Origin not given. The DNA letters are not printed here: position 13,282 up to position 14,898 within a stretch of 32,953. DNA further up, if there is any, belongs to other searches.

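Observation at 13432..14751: Circularly permuted Liv/HAAT-type solute-binding lipoprotein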

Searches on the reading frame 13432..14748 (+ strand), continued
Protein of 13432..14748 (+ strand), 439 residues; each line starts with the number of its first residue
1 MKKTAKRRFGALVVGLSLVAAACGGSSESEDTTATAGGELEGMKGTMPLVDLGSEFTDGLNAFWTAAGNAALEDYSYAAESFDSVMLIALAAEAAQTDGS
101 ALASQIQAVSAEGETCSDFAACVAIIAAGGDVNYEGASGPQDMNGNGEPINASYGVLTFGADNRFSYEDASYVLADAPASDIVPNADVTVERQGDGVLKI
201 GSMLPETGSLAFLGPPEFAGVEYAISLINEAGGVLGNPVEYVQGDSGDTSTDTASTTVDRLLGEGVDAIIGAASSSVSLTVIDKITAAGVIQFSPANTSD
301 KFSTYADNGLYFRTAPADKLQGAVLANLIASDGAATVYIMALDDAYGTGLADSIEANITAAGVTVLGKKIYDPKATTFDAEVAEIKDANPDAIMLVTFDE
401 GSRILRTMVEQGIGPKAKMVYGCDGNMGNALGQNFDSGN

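Call 6: find_homologous_proteins(query=window:13432-14748:+, max_evalue=0.001)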
Query window:13432-14748:+ (439 aa): 7995 proteins with E <= 0.001 among 8000 candidates; the best 120 are listed.
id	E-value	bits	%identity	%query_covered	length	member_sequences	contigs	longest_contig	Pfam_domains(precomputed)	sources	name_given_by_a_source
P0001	1.8e-275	932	100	100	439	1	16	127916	PF01094.35,PF13433.13,PF13458.13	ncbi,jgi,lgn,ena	jgi:ABC-type branched-subunit amino acid transport system substrate-binding protein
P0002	2.3e-275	931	99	100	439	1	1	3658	PF01094.35,PF13433.13,PF13458.13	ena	-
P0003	2.6e-275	931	99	100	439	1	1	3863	PF01094.35,PF13433.13,PF13458.13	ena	-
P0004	3.2e-275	931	100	100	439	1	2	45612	PF01094.35,PF13433.13,PF13458.13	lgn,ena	-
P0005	4.3e-275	931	100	100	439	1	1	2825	PF01094.35,PF13433.13,PF13458.13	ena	-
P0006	6.5e-275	930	99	100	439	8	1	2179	PF01094.35,PF13433.13,PF13458.13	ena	-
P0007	1.9e-274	928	99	100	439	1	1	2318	PF01094.35,PF13433.13,PF13458.13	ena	-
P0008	2.0e-274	928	99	100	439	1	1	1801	PF01094.35,PF13433.13,PF13458.13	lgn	-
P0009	3.7e-274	927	99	100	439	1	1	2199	PF01094.35,PF13433.13,PF13458.13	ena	-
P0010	7.3e-273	923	99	100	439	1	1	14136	PF01094.35,PF13433.13,PF13458.13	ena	-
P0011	6.9e-271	917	98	100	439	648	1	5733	PF01094.35,PF13433.13,PF13458.13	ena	-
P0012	7.2e-261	884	95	100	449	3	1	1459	PF01094.35,PF13433.13,PF13458.13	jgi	-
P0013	5.0e-249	845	90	100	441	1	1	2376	PF01094.35,PF13433.13,PF13458.13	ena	-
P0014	1.9e-246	836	90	100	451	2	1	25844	PF01094.35,PF13433.13,PF13458.13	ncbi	ncbi:MAG: hypothetical protein RL438_489 [Actinomycetota bacterium]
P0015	6.2e-246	835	90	100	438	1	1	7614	PF01094.35,PF13433.13,PF13458.13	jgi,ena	jgi:ABC-type branched-subunit amino acid transport system substrate-binding protein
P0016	5.0e-243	825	88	100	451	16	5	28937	PF01094.35,PF13433.13,PF13458.13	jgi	-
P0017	3.7e-231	786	83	100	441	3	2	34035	PF01094.35,PF13433.13,PF13458.13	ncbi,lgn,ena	ncbi:MAG: ABC transporter substrate-binding protein [Actinomycetota bacterium]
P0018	4.6e-229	779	83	100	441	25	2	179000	PF01094.35,PF13433.13,PF13458.13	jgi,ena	-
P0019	1.5e-228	777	84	100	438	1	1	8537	PF01094.35,PF13433.13,PF13458.13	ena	-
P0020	3.2e-228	776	81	100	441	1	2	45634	PF01094.35,PF13433.13,PF13458.13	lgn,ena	-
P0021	8.0e-228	775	81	100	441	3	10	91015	PF01094.35,PF13433.13,PF13458.13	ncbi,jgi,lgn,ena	ncbi:MAG: hypothetical protein RIS58_1296 [Actinomycetota bacterium]|jgi:ABC-type branched-subunit a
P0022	2.2e-227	773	82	100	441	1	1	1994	PF01094.35,PF13433.13,PF13458.13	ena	-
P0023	3.0e-227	773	83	100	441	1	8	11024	PF01094.35,PF13407.13,PF13433.13,PF13458.13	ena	-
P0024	3.1e-227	773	82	100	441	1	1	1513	PF01094.35,PF13433.13,PF13458.13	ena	-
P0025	5.6e-227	772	82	100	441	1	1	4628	PF01094.35,PF13407.13,PF13433.13,PF13458.13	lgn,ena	-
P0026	7.8e-227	772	82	100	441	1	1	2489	PF01094.35,PF13407.13,PF13433.13,PF13458.13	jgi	-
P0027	1.2e-226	771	82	100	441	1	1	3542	PF01094.35,PF13407.13,PF13433.13,PF13458.13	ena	-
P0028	1.2e-226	771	81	100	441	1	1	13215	PF01094.35,PF13433.13,PF13458.13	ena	-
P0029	1.3e-226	771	82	100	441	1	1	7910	PF01094.35,PF13433.13,PF13458.13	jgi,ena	-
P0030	1.8e-226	770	82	100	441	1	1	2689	PF01094.35,PF13407.13,PF13433.13,PF13458.13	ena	-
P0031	2.0e-226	770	82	100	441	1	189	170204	PF01094.35,PF13407.13,PF13433.13,PF13458.13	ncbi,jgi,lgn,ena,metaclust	ncbi:MAG: hypothetical protein RLZZ16_983 [Actinomycetota bacterium]|jgi:ABC-type branched-subunit a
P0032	2.0e-226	770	82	100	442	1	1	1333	PF01094.35,PF13407.13,PF13433.13,PF13458.13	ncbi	ncbi:MAG: ABC transporter substrate-binding protein, partial [Ilumatobacteraceae bacterium]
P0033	2.2e-226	770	82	100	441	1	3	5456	PF01094.35,PF13407.13,PF13433.13,PF13458.13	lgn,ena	-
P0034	2.6e-226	770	82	100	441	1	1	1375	PF01094.35,PF13433.13,PF13458.13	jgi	-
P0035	2.6e-226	770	82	100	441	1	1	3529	PF01094.35,PF13407.13,PF13433.13,PF13458.13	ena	-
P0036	2.8e-226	770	81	100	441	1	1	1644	PF01094.35,PF13407.13,PF13433.13,PF13458.13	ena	-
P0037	3.0e-226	770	82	100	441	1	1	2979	PF01094.35,PF13407.13,PF13433.13,PF13458.13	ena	-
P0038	3.1e-226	770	81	100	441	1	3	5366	PF01094.35,PF13407.13,PF13433.13,PF13458.13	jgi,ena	-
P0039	3.1e-226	770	82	100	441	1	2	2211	PF01094.35,PF13407.13,PF13433.13,PF13458.13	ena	-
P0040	4.2e-226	769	82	100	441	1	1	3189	PF01094.35,PF13407.13,PF13433.13,PF13458.13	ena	-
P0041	4.4e-226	769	81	100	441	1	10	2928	PF01094.35,PF13407.13,PF13433.13,PF13458.13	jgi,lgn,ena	jgi:ABC-type branched-subunit amino acid transport system substrate-binding protein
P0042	5.3e-226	769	81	100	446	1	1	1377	PF01094.35,PF13407.13,PF13433.13,PF13458.13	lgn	-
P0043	6.0e-226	769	81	100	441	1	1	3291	PF01094.35,PF13407.13,PF13433.13,PF13458.13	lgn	-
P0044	6.1e-226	769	82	100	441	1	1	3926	PF01094.35,PF13407.13,PF13433.13,PF13458.13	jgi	jgi:ABC-type branched-subunit amino acid transport system substrate-binding protein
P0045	6.8e-226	769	82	100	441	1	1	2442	PF01094.35,PF13407.13,PF13433.13,PF13458.13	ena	-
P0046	7.3e-226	768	82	100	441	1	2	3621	PF01094.35,PF13407.13,PF13433.13,PF13458.13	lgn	-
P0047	7.8e-226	768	81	100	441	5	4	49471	PF01094.35,PF13407.13,PF13433.13,PF13458.13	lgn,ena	-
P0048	1.4e-225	767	82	100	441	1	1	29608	PF01094.35,PF13407.13,PF13433.13,PF13458.13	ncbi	ncbi:MAG: ABC transporter substrate-binding protein [Actinomycetota bacterium]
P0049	2.7e-225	767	82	100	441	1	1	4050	PF01094.35,PF13407.13,PF13433.13,PF13458.13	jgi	-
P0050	9.9e-225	765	80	100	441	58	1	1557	PF01094.35,PF13407.13,PF13433.13,PF13458.13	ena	-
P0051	5.8e-221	752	81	100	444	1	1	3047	PF01094.35,PF13433.13,PF13458.13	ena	-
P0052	5.6e-220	749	82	100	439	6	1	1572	PF01094.35,PF13433.13,PF13458.13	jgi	-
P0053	1.4e-217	741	83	96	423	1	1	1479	PF01094.35,PF13407.13,PF13433.13,PF13458.13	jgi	-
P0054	9.4e-215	732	78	100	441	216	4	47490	PF01094.35,PF13433.13,PF13458.13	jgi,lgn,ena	jgi:ABC-type branched-subunit amino acid transport system substrate-binding protein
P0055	3.6e-210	717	83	90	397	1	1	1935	PF01094.35,PF13433.13,PF13458.13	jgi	jgi:ABC-type branched-subunit amino acid transport system substrate-binding protein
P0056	1.2e-205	702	74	100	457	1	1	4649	PF01094.35,PF13407.13,PF13433.13,PF13458.13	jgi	-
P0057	2.8e-197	674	74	100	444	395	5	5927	PF01094.35,PF13433.13,PF13458.13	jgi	jgi:ABC-type branched-subunit amino acid transport system substrate-binding protein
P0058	1.1e-196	672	74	100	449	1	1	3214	PF01094.35,PF13433.13,PF13458.13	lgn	-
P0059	6.0e-196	670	73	100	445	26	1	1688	PF01094.35,PF13433.13,PF13458.13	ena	-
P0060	1.8e-194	665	72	100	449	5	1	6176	PF01094.35,PF13433.13,PF13458.13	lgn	-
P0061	3.5e-194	664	71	100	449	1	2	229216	PF01094.35,PF13407.13,PF13433.13,PF13458.13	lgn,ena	-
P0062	4.6e-194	664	72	100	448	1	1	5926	PF01094.35,PF13433.13,PF13458.13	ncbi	-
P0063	3.5e-193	661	72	100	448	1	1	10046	PF01094.35,PF13433.13,PF13458.13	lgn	-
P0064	3.9e-193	661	73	100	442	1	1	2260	PF01094.35,PF13433.13,PF13458.13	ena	-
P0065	1.3e-192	659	72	100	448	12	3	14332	PF01094.35,PF13433.13,PF13458.13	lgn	-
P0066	1.4e-192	659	73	100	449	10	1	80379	PF01094.35,PF13433.13,PF13458.13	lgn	-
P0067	1.5e-192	659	71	100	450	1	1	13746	PF01094.35,PF13433.13,PF13458.13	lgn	-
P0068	1.0e-191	656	72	100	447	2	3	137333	PF01094.35,PF13433.13,PF13458.13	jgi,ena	-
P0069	3.1e-191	654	71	100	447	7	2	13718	PF01094.35,PF13433.13,PF13458.13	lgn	-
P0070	4.2e-190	651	71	100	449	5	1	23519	PF01094.35,PF13433.13,PF13458.13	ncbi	-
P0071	3.1e-189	648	70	100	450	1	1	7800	PF01094.35,PF13433.13,PF13458.13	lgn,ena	-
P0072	5.8e-189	647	70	100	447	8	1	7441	PF01094.35,PF13433.13,PF13458.13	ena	-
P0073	4.7e-188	644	71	100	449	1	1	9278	PF01094.35,PF13433.13,PF13458.13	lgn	-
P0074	7.0e-187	640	71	100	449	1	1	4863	PF01094.35,PF13433.13,PF13458.13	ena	-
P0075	6.2e-186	637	69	100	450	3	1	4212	PF01094.35,PF13433.13,PF13458.13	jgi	-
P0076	2.0e-185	635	71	100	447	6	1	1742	PF01094.35,PF13433.13,PF13458.13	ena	-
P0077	3.2e-185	635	69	100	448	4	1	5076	PF01094.35,PF13433.13,PF13458.13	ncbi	-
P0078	3.2e-185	635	69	100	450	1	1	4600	PF01094.35,PF13433.13,PF13458.13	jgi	-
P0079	4.7e-185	634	68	100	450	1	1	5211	PF01094.35,PF13433.13,PF13458.13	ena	-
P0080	4.8e-185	634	68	100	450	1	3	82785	PF01094.35,PF13433.13,PF13458.13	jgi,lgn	-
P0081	5.7e-185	634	69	100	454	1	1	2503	PF01094.35,PF13433.13,PF13458.13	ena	-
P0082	1.4e-184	632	70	100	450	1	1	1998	PF01094.35,PF13433.13,PF13458.13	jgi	-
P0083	2.8e-184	631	70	100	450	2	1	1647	PF01094.35,PF13433.13,PF13458.13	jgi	-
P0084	3.0e-184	631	68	100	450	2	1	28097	PF01094.35,PF13433.13,PF13458.13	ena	-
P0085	3.0e-184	631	68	100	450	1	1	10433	PF01094.35,PF13433.13,PF13458.13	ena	-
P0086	3.1e-184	631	69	100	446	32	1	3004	PF01094.35,PF13433.13,PF13458.13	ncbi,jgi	jgi:ABC-type branched-subunit amino acid transport system substrate-binding protein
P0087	5.4e-184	631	68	100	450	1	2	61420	PF01094.35,PF13433.13,PF13458.13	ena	-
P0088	1.2e-183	629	69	100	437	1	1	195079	PF01094.35,PF13433.13,PF13458.13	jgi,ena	-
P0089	9.7e-183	626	68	100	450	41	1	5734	PF01094.35,PF13433.13,PF13458.13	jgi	-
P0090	1.4e-182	626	68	100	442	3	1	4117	PF01094.35,PF13433.13,PF13458.13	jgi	jgi:ABC-type branched-subunit amino acid transport system substrate-binding protein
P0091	2.9e-182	625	68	100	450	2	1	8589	PF01094.35,PF13433.13,PF13458.13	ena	-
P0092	3.1e-182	625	69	100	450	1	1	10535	PF01094.35,PF13433.13,PF13458.13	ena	-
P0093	3.5e-182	625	68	100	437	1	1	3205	PF01094.35,PF13433.13,PF13458.13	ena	-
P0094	4.0e-182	624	69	100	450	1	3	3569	PF01094.35,PF13433.13,PF13458.13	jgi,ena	jgi:ABC-type branched-subunit amino acid transport system substrate-binding protein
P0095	5.0e-182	624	68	100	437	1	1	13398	PF01094.35,PF13433.13,PF13458.13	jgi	-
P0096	5.3e-182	624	68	100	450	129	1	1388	PF01094.35,PF13433.13,PF13458.13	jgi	jgi:ABC-type branched-subunit amino acid transport system substrate-binding protein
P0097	1.4e-180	619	67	100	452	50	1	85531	PF01094.35,PF13433.13,PF13458.13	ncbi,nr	ncbi:MAG: ABC transporter substrate-binding protein [Ilumatobacteraceae bacterium]|nr:ABC transporte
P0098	1.8e-180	619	67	100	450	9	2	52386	PF01094.35,PF13433.13,PF13458.13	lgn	-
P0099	1.9e-180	619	66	100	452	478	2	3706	PF01094.35,PF13433.13,PF13458.13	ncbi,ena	-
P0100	1.0e-179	616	67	100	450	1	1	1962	PF01094.35,PF13433.13,PF13458.13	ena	-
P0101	3.9e-179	615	67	100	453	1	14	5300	PF01094.35,PF13433.13,PF13458.13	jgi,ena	-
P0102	8.2e-179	613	68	100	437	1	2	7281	PF01094.35,PF13433.13,PF13458.13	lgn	-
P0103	9.4e-179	613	66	100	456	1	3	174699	PF01094.35,PF13433.13,PF13458.13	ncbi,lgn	-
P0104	2.1e-178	612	64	100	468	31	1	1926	PF01094.35,PF13433.13,PF13458.13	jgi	-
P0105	3.3e-178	611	68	100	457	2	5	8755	PF01094.35,PF13433.13,PF13458.13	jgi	jgi:ABC-type branched-subunit amino acid transport system substrate-binding protein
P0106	4.6e-178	611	68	100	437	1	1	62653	PF01094.35,PF13433.13,PF13458.13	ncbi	-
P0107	7.5e-178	610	96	68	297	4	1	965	PF01094.35,PF13433.13,PF13458.13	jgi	jgi:branched-chain amino acid transport system substrate-binding protein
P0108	1.0e-177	610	66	100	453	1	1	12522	PF01094.35,PF13433.13,PF13458.13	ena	-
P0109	1.4e-177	609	70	92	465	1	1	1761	PF01094.35,PF13433.13,PF13458.13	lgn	-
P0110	2.5e-177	609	67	100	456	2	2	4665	PF01094.35,PF13433.13,PF13458.13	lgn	-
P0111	5.4e-177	608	67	100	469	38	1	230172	PF01094.35,PF13433.13,PF13458.13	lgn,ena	-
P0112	8.4e-177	607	66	100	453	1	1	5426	PF01094.35,PF13433.13,PF13458.13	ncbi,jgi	jgi:ABC-type branched-subunit amino acid transport system substrate-binding protein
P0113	1.8e-176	606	67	100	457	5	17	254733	PF01094.35,PF13433.13,PF13458.13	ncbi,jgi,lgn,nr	ncbi:MAG: ABC transporter substrate-binding protein [Actinobacteria bacterium]|nr:ABC transporter su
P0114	2.5e-176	605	65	100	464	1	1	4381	PF01094.35,PF13407.13,PF13433.13,PF13458.13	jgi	jgi:hypothetical protein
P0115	6.2e-175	601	62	100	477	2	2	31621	PF01094.35,PF13433.13,PF13458.13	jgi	jgi:branched-chain amino acid transport system substrate-binding protein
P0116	7.1e-175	601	66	100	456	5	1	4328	PF01094.35,PF13433.13,PF13458.13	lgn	-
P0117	9.5e-172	590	93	68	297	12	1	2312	PF01094.35,PF13433.13,PF13458.13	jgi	jgi:branched-chain amino acid transport system substrate-binding protein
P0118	3.4e-171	588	70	92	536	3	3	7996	PF13240.12,PF01094.35,PF13433.13,PF13458.13,PF13248.12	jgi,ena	-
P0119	5.0e-171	588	63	100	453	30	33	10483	PF01094.35,PF13433.13,PF13458.13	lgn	-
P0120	4.2e-170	585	92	68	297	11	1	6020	PF01094.35,PF13407.13,PF13433.13,PF13458.13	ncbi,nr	ncbi:MAG: amino acid ABC transporter substrate-binding protein [Actinobacteria bacterium]|nr:amino a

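Call 24: predict_structure(alignment_id=A1)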
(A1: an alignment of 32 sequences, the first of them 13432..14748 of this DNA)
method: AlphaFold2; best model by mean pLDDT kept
length: 439 residues; sequences in the alignment: 32
mean_pLDDT: 84.6   pTM: 0.83
mean pLDDT of the five models: 84.6, 83.7, 83.7, 80.1, 75.5
residues with pLDDT >= 90: 253; 70-90: 130; 50-70: 15; < 50: 41
segments of 3 or more residues with pLDDT < 50: 1-35, 207-211
pLDDT, mean of each block of 10 residues (from residue 1): 32 37 29 60 89 91 94 86 97 97 94 92 96 91 91 91 89 88 91 96 64 76 98 98 70 79 96 75 94 84 88 86 91 95 84 92 95 90 95 91 92 91 85 84
secondary structure, 60 per line:
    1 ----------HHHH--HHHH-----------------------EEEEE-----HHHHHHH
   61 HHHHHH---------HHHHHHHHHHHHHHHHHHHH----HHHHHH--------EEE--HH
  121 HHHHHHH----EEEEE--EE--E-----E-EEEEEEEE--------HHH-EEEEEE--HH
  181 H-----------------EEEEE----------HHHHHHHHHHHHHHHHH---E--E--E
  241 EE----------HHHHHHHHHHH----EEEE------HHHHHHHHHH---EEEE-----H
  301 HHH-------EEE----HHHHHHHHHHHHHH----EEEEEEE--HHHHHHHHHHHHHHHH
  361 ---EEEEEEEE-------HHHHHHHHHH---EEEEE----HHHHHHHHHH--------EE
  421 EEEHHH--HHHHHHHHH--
elements in order: H11-14 H17-20 E44-48 H54-66 H76-95 H100-105 E114-116 H119-127 E132-136 E151-158 E171-176 E199-203 H214-230 E240-242 H253-263 E268-271 H278-287 E291-294 H300-303 E311-313 H318-331 E336-342 H345-360 E364-371 H379-388 E392-396 H401-410 E419-423 H429-437

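Call 27: find_related_loci(query=A1, collection=genome_contigs, flank=8000)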
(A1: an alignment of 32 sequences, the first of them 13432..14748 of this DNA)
Query A1 (439 aa) in genome_contigs; peptide patterns used: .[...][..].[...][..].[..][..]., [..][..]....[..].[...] (x = any residue, [..] = any of these).
599 stretches matched a pattern (row limit reached: there are more); 574 encode a relative of the query (tblastn E <= 1e-3); the best 80 are kept; 80 distinct loci.
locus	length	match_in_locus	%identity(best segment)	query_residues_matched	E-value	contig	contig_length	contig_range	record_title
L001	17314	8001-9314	90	1-439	0e+0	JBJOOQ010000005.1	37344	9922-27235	MAG: Actinomycetota bacterium isolate umpqua_2019_sw_WHONDRS-S19S_0079_F_bin.9 scaffold_70, whole genome shotgun sequenc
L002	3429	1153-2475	83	1-439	0e+0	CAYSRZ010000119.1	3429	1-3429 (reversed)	MAG TPA_asm: uncultured Acidimicrobium sp. isolate SRP193358_co1_309 genome assembly, contig: NODE_91140_length_3429_cov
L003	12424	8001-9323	82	1-439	0e+0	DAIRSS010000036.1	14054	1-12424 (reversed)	MAG TPA_asm: Ilumatobacteraceae bacterium isolate CTOTU6238 NODE_493_length_14054_cov_12.936495, whole genome shotgun se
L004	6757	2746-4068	81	1-439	0e+0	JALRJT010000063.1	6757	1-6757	MAG: Ilumatobacteraceae bacterium isolate WKH.12 WKH_611334, whole genome shotgun sequence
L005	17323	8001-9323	82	1-439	0e+0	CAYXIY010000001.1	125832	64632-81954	MAG TPA_asm: uncultured Acidimicrobium sp. isolate binchicken_co298_245 genome assembly, contig: NODE_120_length_125832_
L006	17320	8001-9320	79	1-439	0e+0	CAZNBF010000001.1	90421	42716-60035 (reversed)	MAG TPA_asm: uncultured Acidimicrobium sp. isolate SRP272421_co2_387 genome assembly, contig: NODE_265_length_90421_cov_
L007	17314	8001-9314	95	1-439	0e+0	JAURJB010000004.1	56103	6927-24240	MAG: Acidimicrobiales bacterium isolate SFB_9D_100_35 NODE_4_length_56103_cov_2.650537, whole genome shotgun sequence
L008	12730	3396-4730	73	1-439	0e+0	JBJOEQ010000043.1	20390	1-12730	MAG: Actinomycetota bacterium isolate riogrande_2019_sw_WHONDRS-S19S_0066_B_bin.85 scaffold_1073261, whole genome shotgu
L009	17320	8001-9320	79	1-439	0e+0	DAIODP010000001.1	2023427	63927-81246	MAG TPA_asm: Ilumatobacteraceae bacterium isolate CTOTU2216 NODE_1_length_2023427_cov_21.624439, whole genome shotgun se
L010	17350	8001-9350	69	1-439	0e+0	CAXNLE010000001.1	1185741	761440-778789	MAG: Ilumatobacteraceae bacterium isolate ME-04may21-LR-033 genome assembly, contig: ME-04may21-LR-C20, whole genome sho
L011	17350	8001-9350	69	1-439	0e+0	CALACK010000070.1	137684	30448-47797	MAG TPA_asm: uncultured Acidimicrobiaceae bacterium isolate ERR2206771_bin.13_CONCOCT_v1.1_MAG genome assembly, contig:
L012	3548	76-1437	68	1-439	0e+0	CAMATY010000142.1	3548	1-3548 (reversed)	MAG: Ferrithrix thermotolerans DSM 19514 isolate MaH-04nov19-128 genome assembly, contig: MaH-04nov19-C61502, whole geno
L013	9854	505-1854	68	1-439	0e+0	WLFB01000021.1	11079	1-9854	MAG: Actinomycetota bacterium isolate UFOp-RE-20APR16-35 RE-20APR16-35-c21, whole genome shotgun sequence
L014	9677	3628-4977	69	1-439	0e+0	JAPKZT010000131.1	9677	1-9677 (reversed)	MAG: Actinomycetota bacterium isolate LacPavin_0818_WC50_MAG_48_10 LacPavin_0818_WC50_scaffold_984122, whole genome shot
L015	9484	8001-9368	67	1-438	0e+0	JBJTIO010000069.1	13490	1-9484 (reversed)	MAG: Actinomycetota bacterium isolate samp_4312_semibin_266 samp_4312_459784, whole genome shotgun sequence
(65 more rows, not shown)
